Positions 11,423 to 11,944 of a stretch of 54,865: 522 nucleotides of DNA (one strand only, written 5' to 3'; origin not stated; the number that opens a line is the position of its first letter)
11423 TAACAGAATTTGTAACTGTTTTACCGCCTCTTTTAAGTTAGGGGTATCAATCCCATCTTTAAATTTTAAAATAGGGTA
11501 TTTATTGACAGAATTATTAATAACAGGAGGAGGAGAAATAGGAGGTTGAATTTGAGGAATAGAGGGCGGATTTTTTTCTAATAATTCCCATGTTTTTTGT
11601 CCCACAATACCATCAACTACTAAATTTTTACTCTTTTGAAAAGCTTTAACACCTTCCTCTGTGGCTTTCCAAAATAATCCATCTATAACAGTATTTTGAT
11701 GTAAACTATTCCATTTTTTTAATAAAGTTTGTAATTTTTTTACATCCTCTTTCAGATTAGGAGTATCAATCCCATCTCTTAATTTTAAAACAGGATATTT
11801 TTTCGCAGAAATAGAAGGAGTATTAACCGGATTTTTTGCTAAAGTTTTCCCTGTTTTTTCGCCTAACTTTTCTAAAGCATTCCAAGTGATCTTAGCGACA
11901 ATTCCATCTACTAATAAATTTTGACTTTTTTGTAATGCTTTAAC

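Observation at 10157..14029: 1290-aa protein with about 10 peptidoglycan-binding repeats fused to a GH19 lysozyme/chitinase-like domain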

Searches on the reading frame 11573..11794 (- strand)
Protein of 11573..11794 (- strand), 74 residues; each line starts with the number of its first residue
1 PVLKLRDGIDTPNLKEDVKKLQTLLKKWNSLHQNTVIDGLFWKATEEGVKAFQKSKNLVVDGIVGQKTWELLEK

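Call 77: predict_structure(alignment_id=A2)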
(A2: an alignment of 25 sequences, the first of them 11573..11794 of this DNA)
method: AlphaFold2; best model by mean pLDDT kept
length: 74 residues; sequences in the alignment: 25
mean_pLDDT: 97.2   pTM: 0.86
mean pLDDT of the five models: 97.2, 96.7, 96.6, 95.6, 91.4
residues with pLDDT >= 90: 74; 70-90: 0; 50-70: 0; < 50: 0
segments of 3 or more residues with pLDDT < 50: none
pLDDT, mean of each block of 10 residues (from residue 1): 97 98 98 96 98 98 97 95
secondary structure, 60 per line:
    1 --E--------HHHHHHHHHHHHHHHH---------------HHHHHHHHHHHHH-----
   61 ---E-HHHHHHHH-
elements in order: H12-27 H43-55 H66-73

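Call 79: fold_search(model_id=the predicted structure, library=pdb)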
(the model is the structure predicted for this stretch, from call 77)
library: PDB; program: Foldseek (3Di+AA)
matches with E <= 10: 47; with E <= 0.001: 0
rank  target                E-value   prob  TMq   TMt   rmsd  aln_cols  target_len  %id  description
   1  6tci                  2.0e-03  1.00  0.78  0.79   1.7        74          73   32  The crystal structure of SleB N-terminal domain (released 2020-11-18)
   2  5tv7_A                2.6e-03  1.00  0.76  0.37   1.7        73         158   32  2.05 Angstrom Resolution Crystal Structure of Peptidoglycan-Binding Protein from Clostridioides difficile in Complex w (released 2016-12-14)
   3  4c2h_A                4.8e-03  1.00  0.77  0.14   1.8        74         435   32  Crystal structure of the CtpB(V118Y) mutant (released 2013-12-04)
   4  4xxt                  5.4e-03  1.00  0.78  0.27   1.7        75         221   32  Crystal structure of Fused Zn-dependent amidase/peptidase/peptodoglycan-binding domain-containing protein from Clostridi (released 2015-02-18)
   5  1lbu                  5.4e-03  1.00  0.71  0.27   2.5        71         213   30  HYDROLASE METALLO (ZN) DD-PEPTIDASE (released 1996-11-08)
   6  4c2g_A                6.9e-03  1.00  0.77  0.14   1.9        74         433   31  Crystal structure of CtpB(S309A) in complex with a peptide having a Val-Pro-Ala C-terminus (released 2013-12-04)
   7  4c2c_A                8.4e-03  1.00  0.76  0.14   1.9        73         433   32  Crystal structure of the protease CtpB in an active state (released 2013-12-04)
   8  4c2f_A                9.5e-03  1.00  0.78  0.14   1.9        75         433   31  Crystal structure of the CtpB R168A mutant present in an active conformation (released 2013-12-04)
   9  3bkh                  9.5e-03  1.00  0.77  0.23   1.6        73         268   36  Crystal structure of the bacteriophage phiKZ lytic transglycosylase, gp144 (released 2008-01-08)
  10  5nm7_G                1.1e-02  1.00  0.75  0.23   2.2        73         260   36  Crystal structure of Burkholderia AP3 phage endolysin (released 2018-02-14)
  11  4c2e_A                1.3e-02  1.00  0.77  0.14   1.6        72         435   33  Crystal structure of the protease CtpB(S309A) present in a resting state (released 2013-12-04)
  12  5nm7_A                1.3e-02  1.00  0.75  0.23   2.2        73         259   36  Crystal structure of Burkholderia AP3 phage endolysin (released 2018-02-14)
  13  4lpq                  1.7e-02  1.00  0.69  0.27   2.8        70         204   30  Crystal structure of the L,D-transpeptidase (residues 123-326) from Xylanimonas cellulosilytica DSM 15894 (released 2013-11-13)
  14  9h68_D                1.7e-02  1.00  0.73  0.15   2.3        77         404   25  Crystal Structure of the spore gernation lytic transglycosylase SleC from Clostridioides difficile in its zymogenic fo (released 2025-02-12)
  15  7rum_B                2.0e-02  1.00  0.72  0.22   2.0        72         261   38  Endolysin from Escherichia coli O157:H7 phage FTEbC1, LysT84 (released 2022-02-09)
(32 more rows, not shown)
